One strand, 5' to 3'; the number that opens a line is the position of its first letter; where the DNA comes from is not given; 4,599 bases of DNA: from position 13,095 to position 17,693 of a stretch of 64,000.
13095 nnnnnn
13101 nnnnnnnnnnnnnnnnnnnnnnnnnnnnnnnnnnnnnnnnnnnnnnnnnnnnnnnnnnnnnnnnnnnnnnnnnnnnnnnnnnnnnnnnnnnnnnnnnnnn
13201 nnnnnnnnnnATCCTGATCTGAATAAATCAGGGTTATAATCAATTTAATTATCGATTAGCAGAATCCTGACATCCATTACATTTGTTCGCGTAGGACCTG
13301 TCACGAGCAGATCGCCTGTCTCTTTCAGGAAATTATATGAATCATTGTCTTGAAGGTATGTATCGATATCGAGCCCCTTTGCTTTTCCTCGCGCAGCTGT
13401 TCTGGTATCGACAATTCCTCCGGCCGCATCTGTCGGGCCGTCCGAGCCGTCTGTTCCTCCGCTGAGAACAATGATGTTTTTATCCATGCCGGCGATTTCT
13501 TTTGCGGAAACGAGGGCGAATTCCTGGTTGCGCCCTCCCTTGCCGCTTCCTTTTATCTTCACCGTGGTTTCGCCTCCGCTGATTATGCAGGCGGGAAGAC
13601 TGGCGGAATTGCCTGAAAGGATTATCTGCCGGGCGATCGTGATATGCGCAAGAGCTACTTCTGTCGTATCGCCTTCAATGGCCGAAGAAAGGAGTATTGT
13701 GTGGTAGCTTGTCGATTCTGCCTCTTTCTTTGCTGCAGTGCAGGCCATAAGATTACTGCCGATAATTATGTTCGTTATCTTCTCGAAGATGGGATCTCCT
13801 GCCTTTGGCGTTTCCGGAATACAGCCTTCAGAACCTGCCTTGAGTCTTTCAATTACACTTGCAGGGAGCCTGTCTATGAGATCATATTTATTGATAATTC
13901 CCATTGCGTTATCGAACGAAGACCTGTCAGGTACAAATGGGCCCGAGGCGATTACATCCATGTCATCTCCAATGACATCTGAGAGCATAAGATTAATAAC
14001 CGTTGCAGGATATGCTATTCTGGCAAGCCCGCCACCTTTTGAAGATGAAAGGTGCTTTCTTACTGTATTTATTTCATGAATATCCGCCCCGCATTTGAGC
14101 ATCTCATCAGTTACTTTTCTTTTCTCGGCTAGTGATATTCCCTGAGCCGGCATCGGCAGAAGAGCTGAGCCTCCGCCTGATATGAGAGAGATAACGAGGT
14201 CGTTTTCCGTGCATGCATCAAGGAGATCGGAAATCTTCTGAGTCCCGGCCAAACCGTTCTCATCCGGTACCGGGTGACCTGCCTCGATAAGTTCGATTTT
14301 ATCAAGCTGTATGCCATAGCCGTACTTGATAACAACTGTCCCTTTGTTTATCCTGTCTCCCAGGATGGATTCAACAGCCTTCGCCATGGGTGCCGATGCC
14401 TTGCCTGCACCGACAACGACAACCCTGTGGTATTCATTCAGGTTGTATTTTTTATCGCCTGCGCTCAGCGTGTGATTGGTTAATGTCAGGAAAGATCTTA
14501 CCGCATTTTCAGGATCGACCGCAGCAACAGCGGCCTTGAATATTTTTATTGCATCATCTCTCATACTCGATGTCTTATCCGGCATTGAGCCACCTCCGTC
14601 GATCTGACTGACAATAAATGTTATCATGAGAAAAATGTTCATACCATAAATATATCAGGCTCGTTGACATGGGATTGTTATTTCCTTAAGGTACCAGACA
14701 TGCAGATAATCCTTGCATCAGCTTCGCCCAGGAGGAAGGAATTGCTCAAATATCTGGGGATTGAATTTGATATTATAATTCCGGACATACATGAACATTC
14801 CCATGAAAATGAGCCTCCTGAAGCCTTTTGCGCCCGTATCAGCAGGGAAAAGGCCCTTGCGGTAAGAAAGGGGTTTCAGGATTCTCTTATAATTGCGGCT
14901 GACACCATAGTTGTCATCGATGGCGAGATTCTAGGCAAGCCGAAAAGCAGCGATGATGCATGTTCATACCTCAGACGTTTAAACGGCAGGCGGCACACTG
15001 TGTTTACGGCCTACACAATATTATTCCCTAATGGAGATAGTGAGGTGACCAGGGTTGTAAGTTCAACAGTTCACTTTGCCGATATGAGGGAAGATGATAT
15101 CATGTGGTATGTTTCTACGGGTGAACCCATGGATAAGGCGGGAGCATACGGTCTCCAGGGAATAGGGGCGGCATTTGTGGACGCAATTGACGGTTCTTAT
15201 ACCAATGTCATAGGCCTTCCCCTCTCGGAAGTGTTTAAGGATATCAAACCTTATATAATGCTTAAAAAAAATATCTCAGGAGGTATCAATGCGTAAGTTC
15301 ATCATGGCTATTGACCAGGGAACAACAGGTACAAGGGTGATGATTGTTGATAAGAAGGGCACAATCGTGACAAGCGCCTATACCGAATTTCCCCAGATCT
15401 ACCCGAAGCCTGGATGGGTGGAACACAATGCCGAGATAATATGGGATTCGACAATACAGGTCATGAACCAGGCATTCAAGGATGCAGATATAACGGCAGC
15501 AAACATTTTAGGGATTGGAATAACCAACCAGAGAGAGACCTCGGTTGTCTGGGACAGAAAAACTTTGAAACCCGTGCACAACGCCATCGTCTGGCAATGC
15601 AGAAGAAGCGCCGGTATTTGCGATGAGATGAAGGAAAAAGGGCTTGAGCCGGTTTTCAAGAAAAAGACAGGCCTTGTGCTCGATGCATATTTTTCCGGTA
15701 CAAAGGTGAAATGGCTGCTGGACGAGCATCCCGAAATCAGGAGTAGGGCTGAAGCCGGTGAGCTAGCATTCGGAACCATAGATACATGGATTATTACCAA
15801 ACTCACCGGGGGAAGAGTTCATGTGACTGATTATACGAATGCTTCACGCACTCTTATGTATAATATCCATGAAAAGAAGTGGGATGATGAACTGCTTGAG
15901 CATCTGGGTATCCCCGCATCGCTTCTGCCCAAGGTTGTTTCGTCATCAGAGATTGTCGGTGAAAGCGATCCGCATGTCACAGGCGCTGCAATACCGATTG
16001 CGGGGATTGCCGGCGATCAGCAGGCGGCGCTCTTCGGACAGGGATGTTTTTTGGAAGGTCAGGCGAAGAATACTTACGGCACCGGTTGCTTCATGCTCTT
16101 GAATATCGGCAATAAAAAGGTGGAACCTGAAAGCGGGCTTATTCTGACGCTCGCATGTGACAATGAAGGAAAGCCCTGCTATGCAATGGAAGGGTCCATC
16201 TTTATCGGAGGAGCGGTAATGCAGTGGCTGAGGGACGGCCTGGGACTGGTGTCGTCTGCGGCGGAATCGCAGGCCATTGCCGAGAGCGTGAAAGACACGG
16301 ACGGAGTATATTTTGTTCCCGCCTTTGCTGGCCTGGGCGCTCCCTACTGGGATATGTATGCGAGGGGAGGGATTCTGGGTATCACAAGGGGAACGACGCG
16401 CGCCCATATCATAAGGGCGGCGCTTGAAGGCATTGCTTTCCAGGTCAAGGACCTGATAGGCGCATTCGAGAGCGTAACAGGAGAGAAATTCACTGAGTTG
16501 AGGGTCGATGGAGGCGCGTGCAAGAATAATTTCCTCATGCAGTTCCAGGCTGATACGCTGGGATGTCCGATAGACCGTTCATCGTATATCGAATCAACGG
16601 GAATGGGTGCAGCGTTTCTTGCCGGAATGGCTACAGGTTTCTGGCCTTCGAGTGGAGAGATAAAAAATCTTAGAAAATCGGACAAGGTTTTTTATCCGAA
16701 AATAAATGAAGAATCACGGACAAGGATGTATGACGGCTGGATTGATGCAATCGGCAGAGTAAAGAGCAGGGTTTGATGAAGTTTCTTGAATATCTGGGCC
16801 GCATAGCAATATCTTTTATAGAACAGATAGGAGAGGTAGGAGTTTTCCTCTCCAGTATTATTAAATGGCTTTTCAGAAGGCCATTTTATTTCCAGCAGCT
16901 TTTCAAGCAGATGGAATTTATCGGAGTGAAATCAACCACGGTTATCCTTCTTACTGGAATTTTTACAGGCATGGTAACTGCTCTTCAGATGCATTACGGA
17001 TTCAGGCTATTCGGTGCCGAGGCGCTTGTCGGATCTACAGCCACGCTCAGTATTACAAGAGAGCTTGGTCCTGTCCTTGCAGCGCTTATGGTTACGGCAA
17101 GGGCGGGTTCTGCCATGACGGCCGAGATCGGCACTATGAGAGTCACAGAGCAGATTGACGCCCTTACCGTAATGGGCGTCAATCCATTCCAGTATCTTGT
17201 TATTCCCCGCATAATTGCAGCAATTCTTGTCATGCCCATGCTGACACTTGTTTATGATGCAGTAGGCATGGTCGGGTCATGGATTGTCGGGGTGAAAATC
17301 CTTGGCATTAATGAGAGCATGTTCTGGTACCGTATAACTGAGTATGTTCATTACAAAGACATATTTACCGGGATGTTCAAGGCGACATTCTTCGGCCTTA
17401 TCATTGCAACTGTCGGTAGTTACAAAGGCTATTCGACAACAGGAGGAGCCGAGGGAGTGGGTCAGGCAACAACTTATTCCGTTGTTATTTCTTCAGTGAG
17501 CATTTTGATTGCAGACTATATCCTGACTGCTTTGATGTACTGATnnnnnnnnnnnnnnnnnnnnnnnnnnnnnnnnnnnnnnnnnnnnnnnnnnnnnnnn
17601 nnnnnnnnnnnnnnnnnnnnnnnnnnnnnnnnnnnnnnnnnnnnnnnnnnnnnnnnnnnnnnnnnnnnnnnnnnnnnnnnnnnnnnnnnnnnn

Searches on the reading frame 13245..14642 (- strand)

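Call 37: search_protein_families(library=pfam, proteins=[window:13245-14642:-], max_evalue=1e-8)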
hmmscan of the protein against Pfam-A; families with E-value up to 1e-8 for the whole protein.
window:13245-14642:- (465 aa): 2 families
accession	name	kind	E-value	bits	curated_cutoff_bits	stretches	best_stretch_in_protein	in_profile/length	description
PF13660.11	DUF4147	-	5.8e-90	301.3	23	1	31-267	2-233/234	Domain of unknown function (DUF4147)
PF05161.18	MOFRL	-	2.6e-40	137.4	28.3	1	351-457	1-106/106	MOFRL family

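Call 103: search_protein_families(library=ncbifam, proteins=[window:13245-14642:-], max_evalue=1e-15)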
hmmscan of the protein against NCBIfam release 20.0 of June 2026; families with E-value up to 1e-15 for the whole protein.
window:13245-14642:- (465 aa): 2 families
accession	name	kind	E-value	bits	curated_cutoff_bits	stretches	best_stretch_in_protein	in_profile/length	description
NF040791.1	gly_kin_Thpl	equivalog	8.2e-73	246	670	1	25-458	11-407/410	glycerate 2-kinase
NF041176.1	GlyK_Thmprot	equivalog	2.1e-69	234.8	550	1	40-463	6-396/397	glycerate 2-kinase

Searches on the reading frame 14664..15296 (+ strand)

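Call 38: search_protein_families(library=pfam, proteins=[window:14664-15296:+], max_evalue=1e-8)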
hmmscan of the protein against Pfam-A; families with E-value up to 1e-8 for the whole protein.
window:14664-15296:+ (210 aa): 1 family
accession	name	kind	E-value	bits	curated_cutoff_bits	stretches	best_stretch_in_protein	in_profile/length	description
PF02545.19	Maf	-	2.4e-60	203.8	27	1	14-194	1-184/187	Maf-like protein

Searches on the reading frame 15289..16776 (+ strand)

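Call 38: search_protein_families(library=pfam, proteins=[window:15289-16776:+], max_evalue=1e-8)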
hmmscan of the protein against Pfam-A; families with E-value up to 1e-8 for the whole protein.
window:15289-16776:+ (495 aa): 2 families
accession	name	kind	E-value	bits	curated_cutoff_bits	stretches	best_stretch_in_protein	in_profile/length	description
PF00370.27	FGGY_N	-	1.2e-83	280.9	28.8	1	5-250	2-245/245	FGGY family of carbohydrate kinases, N-terminal domain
PF02782.22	FGGY_C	-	1.1e-45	156.2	27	1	260-448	2-197/198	FGGY family of carbohydrate kinases, C-terminal domain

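Call 103: search_protein_families(library=ncbifam, proteins=[window:15289-16776:+], max_evalue=1e-15)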
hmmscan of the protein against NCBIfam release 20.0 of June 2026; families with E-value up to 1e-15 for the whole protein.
window:15289-16776:+ (495 aa): 11 families
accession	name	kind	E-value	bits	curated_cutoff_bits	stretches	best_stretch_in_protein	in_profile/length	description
NF000756.0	PRK00047.1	subfamily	4.7e-223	741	498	1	2-491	4-494/502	glycerol kinase GlpK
TIGR01311.1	glycerol_kin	equivalog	2.3e-204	679.3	590.35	1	3-492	1-494/496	glycerol kinase GlpK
TIGR01312.1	XylB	equivalog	3.8e-66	223.6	380.25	1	8-467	3-457/481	xylulokinase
TIGR01314.1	gntK_FGGY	equivalog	3.9e-48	164.2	648.55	1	4-471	1-472/505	gluconokinase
TIGR02628.1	fuculo_kin_coli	equivalog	4.8e-41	141.2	470.9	1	5-471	3-465/465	L-fuculokinase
NF008187.0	PRK10939.1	equivalog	1.5e-36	126.1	528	1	2-322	3-320/521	autoinducer-2 kinase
NF011601.0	PRK15027.1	equivalog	3.3e-31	108.2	912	1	6-449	3-436/484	xylulokinase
TIGR01315.1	5C_CHO_kinase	subfamily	3.2e-24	85.5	408.7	0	310-481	354-527/541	FGGY family pentulose kinase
NF007925.0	PRK10640.1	equivalog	5.2e-19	68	639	0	4-247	5-240/489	rhamnulokinase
TIGR02627.1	rhamnulo_kin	equivalog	1.7e-18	66.5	527.95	0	7-243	2-230/454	rhamnulokinase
NF003154.0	PRK04123.1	equivalog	2.2e-16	59.7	428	0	345-457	388-500/554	ribulokinase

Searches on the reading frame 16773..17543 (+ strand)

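Call 38: search_protein_families(library=pfam, proteins=[window:16773-17543:+], max_evalue=1e-8)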
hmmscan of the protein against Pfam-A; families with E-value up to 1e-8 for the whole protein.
window:16773-17543:+ (256 aa): 1 family
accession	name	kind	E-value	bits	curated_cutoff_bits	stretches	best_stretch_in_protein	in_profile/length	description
PF02405.21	MlaE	-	6.7e-82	274.6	22.5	1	44-254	2-212/212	Permease MlaE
